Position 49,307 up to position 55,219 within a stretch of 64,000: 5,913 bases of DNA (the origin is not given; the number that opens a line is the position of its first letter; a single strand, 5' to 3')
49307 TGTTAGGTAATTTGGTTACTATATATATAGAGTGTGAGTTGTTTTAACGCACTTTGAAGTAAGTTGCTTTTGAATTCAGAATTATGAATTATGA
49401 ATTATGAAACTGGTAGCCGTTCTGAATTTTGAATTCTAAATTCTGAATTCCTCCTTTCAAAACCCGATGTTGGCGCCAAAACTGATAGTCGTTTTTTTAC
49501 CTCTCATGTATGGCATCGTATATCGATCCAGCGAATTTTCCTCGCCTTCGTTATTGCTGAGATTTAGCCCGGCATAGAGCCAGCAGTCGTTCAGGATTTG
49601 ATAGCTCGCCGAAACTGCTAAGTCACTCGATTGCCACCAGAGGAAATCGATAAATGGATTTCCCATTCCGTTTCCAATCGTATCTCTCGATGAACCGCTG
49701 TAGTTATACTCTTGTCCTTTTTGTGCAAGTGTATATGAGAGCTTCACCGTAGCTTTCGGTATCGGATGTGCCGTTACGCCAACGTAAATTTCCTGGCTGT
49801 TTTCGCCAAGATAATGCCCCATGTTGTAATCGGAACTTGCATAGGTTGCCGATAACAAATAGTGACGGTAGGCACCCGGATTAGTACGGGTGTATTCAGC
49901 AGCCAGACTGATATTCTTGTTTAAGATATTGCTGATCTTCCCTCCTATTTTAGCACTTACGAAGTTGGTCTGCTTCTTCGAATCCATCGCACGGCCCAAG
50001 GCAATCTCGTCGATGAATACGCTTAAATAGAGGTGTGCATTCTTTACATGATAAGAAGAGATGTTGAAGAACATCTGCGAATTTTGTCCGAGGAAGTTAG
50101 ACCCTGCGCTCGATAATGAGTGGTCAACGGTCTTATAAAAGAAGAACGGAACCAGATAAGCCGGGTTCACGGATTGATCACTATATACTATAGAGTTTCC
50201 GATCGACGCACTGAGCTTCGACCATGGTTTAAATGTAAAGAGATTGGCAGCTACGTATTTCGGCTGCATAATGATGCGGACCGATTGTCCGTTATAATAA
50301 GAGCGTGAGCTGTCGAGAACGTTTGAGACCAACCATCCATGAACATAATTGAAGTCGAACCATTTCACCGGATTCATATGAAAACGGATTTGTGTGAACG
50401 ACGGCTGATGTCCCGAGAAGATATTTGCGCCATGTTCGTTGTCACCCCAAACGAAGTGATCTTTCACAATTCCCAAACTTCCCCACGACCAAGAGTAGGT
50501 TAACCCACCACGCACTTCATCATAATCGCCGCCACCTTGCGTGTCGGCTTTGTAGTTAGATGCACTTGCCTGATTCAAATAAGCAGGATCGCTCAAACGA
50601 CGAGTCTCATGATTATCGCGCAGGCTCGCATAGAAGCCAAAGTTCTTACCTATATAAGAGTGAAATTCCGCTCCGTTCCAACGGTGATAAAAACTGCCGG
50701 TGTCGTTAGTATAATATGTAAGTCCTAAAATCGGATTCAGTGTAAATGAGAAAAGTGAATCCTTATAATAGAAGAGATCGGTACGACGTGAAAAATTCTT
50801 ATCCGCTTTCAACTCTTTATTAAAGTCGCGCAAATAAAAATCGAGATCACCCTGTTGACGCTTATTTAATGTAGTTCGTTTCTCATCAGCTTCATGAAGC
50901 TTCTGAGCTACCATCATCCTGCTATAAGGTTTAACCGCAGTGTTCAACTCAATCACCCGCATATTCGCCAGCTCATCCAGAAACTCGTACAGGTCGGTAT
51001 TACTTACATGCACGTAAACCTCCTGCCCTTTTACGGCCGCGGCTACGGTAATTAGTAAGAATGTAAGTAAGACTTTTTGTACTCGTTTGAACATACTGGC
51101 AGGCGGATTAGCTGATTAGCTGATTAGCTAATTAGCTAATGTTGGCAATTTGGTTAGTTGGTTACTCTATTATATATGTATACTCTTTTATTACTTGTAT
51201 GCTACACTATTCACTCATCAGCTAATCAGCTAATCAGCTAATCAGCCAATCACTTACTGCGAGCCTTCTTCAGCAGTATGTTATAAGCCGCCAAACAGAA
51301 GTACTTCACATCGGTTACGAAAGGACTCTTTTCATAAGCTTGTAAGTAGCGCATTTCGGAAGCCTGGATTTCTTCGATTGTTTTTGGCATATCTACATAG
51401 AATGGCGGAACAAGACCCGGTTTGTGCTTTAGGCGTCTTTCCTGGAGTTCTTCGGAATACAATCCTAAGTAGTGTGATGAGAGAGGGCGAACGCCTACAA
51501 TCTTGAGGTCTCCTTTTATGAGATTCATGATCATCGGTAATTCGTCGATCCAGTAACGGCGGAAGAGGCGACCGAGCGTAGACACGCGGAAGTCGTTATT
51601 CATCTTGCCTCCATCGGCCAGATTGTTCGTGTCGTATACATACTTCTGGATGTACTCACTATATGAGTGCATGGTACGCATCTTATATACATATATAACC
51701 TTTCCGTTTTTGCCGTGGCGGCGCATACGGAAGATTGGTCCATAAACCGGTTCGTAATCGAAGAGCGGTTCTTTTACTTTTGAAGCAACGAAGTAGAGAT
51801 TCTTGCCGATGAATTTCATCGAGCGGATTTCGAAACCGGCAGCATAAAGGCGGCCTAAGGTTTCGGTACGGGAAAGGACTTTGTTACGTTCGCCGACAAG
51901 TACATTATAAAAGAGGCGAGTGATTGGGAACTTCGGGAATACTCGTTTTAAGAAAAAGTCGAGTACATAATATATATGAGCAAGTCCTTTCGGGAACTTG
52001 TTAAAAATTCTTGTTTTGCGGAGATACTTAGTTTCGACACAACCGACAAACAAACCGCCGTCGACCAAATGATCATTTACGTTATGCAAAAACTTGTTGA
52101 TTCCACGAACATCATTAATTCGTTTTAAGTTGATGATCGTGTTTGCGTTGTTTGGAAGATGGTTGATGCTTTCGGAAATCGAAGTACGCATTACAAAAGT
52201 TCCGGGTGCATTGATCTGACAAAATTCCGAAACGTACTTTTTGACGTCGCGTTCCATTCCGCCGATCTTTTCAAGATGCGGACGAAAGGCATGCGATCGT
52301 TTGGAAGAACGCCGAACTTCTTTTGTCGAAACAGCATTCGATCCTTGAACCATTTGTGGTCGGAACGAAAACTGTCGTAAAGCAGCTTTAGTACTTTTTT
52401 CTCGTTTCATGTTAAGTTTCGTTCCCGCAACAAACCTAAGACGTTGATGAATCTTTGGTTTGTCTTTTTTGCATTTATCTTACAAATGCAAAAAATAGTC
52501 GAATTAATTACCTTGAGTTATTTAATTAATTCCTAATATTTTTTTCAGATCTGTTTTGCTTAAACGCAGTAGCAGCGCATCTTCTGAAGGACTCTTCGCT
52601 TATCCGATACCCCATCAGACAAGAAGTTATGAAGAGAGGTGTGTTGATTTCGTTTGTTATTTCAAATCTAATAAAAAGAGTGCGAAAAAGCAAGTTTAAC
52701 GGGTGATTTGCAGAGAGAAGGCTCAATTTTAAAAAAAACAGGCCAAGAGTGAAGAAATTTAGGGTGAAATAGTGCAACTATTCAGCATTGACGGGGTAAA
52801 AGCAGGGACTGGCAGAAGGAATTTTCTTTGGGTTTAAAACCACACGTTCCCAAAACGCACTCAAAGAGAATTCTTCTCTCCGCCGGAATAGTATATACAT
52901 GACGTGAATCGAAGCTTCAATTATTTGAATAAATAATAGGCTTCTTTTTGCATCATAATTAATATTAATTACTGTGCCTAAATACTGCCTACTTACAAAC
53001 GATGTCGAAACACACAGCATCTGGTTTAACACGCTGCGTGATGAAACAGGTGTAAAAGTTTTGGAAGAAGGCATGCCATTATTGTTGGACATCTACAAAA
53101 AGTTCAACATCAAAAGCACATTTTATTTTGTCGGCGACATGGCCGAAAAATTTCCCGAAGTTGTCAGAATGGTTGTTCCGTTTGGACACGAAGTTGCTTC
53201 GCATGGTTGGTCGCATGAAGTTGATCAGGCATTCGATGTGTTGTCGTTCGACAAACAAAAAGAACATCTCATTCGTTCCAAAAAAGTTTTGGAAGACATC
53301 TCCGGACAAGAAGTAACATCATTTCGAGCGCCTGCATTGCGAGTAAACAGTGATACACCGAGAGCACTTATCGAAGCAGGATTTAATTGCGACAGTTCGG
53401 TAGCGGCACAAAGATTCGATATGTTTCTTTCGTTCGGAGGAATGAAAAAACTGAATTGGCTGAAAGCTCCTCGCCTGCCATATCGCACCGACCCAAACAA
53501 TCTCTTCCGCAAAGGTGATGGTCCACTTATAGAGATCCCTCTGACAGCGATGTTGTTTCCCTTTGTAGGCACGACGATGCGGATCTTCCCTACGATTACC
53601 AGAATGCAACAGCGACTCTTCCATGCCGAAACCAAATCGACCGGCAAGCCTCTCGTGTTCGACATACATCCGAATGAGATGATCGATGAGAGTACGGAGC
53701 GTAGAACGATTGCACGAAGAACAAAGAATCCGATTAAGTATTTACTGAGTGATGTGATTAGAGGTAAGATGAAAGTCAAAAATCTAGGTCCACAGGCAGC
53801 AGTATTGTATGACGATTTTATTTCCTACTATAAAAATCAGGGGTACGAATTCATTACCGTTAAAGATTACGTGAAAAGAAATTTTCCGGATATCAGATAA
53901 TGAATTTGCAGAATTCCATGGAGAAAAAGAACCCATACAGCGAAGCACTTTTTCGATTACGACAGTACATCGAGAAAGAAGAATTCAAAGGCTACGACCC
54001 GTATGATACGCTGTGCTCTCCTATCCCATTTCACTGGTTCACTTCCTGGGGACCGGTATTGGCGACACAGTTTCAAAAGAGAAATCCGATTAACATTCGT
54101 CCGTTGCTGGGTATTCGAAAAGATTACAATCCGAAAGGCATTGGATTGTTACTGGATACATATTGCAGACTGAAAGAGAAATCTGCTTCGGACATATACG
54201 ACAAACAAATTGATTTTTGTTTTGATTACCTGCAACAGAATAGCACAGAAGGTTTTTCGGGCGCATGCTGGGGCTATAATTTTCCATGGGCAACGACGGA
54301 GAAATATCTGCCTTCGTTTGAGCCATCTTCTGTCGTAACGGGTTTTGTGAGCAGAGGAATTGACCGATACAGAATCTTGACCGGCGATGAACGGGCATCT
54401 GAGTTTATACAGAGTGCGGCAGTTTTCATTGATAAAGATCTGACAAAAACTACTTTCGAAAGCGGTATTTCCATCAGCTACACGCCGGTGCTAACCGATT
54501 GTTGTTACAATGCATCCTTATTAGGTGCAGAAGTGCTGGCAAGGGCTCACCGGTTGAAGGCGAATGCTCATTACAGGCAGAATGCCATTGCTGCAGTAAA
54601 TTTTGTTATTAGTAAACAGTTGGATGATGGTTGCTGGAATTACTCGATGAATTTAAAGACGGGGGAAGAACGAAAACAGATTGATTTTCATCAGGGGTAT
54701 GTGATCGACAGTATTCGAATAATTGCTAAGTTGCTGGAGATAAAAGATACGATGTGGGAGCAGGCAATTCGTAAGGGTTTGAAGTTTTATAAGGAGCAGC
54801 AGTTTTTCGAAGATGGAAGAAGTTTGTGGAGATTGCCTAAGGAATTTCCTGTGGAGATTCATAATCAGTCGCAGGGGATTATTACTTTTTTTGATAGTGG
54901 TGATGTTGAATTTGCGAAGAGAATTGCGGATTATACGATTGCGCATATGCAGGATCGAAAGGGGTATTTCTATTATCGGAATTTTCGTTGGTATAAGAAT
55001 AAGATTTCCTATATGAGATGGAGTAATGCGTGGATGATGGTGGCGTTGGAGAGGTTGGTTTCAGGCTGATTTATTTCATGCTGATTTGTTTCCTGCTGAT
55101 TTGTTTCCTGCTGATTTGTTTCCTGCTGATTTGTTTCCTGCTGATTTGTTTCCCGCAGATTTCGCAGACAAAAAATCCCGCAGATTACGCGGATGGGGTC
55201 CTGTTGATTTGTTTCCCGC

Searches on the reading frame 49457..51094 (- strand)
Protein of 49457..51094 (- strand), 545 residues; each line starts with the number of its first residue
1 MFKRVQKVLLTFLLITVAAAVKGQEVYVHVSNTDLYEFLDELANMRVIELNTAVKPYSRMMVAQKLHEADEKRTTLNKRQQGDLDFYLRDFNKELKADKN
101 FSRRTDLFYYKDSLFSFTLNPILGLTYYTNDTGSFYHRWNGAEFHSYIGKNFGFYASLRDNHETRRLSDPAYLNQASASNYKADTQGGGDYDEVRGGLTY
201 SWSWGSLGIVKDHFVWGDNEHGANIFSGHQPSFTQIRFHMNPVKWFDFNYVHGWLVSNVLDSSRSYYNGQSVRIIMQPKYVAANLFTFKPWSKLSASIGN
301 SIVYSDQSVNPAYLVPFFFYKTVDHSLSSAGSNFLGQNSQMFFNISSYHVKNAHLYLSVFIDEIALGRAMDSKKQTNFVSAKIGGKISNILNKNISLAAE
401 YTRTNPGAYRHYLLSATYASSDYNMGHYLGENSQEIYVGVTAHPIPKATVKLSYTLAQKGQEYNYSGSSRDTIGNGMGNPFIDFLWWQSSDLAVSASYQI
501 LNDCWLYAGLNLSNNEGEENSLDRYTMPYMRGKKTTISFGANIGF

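Call 17: search_protein_families(library=ncbifam, proteins=[window:49457-51094:-], max_evalue=0.01)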
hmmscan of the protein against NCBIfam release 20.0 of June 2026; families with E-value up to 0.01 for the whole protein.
window:49457-51094:- (545 aa): 0 families

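Call 45: search_protein_families(library=pfam, proteins=[window:49457-51094:-], max_evalue=0.01)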
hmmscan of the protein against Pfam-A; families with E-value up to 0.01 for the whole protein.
window:49457-51094:- (545 aa): 1 family
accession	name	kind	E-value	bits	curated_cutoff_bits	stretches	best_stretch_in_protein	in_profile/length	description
PF14052.12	Caps_assemb_Wzi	-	0.00037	20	30.1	1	211-479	88-344/392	Capsule assembly protein Wzi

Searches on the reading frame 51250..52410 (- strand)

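Call 17: search_protein_families(library=ncbifam, proteins=[window:51250-52410:-], max_evalue=0.01)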
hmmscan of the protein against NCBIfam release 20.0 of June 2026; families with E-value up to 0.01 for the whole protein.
window:51250-52410:- (386 aa): 10 families
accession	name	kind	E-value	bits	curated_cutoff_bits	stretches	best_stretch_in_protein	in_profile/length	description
TIGR03025.1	EPS_sugtrans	subfamily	7.7e-23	81.4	295.55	1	226-333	293-393/445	exopolysaccharide biosynthesis polyprenyl glycosylphosphotransferase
TIGR03023.1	WcaJ_sugtrans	equivalog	1.1e-18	67.8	410.75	1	224-333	295-397/453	undecaprenyl-phosphate glucose phosphotransferase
NF041877.1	EPS_EpsZ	equivalog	2e-18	66.3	800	1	224-342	298-417/459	exopolysaccharide biosynthesis polyisoprenyl-phosphate hexose-1-phosphate transferase EpsZ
TIGR03022.1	WbaP_sugtrans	subfamily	2.4e-16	60.1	403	1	226-333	294-405/456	undecaprenyl-phosphate galactose phosphotransferase WbaP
NF011751.0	PRK15204.1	equivalog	1.8e-14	53.2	907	1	226-335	314-427/476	undecaprenyl-phosphate galactose phosphotransferase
NF052601.1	undeca_RfbP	equivalog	2.4e-14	53.2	330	1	224-334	77-192/244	undecaprenyl-phosphate galactose phosphotransferase family protein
TIGR03013.1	EpsB_2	subfamily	7e-14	51.7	393.35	1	226-333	290-389/443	TIGR03013 family XrtA/PEP-CTERM system glycosyltransferase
NF007518.0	PRK10124.1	equivalog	4.9e-13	48.6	684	1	224-332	306-407/464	undecaprenyl-phosphate glucose phosphotransferase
NF050817.1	PolSacchBiosHfsE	equivalog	2e-12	46.6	750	1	224-326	304-395/467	polysaccharide biosynthesis protein HfsE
NF045514.1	glycotran_HepC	equivalog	9.4e-08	31.6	140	1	231-310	157-212/220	heterocyst development glycosyltransferase HepC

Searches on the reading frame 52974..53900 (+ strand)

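Call 45: search_protein_families(library=pfam, proteins=[window:52974-53900:+], max_evalue=0.01)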
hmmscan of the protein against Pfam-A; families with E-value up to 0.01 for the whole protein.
window:52974-53900:+ (308 aa): 3 families
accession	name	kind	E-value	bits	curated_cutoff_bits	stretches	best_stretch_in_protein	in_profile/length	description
PF01522.26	Polysacc_deac_1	-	4.1e-19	69.2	23.1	1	31-138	18-122/124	Polysaccharide deacetylase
PF10096.14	DUF2334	-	0.0003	20.9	26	1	58-141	53-144/203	Uncharacterized protein conserved in bacteria (DUF2334)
PF11959.13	DUF3473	-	0.0012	19.3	29.6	1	178-260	23-107/130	Domain of unknown function (DUF3473)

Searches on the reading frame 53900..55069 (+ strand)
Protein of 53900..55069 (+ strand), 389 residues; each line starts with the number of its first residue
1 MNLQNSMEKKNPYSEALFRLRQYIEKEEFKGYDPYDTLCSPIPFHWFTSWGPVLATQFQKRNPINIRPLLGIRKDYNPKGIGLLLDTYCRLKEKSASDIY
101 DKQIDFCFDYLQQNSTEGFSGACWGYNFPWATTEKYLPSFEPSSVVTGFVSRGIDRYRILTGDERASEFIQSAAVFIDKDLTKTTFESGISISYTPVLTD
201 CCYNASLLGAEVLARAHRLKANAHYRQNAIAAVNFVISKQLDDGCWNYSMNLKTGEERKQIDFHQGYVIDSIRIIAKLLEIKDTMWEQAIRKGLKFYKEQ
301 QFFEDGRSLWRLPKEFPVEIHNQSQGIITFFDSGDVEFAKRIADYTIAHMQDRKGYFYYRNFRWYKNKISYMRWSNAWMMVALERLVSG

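Call 45: search_protein_families(library=pfam, proteins=[window:53900-55069:+], max_evalue=0.01)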
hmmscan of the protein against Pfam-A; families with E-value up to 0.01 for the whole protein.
window:53900-55069:+ (389 aa): 1 family
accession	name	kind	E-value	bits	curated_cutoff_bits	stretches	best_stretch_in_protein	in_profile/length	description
PF09492.16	Pec_lyase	-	6.8e-05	22.7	22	1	207-285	42-119/292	Pectic acid lyase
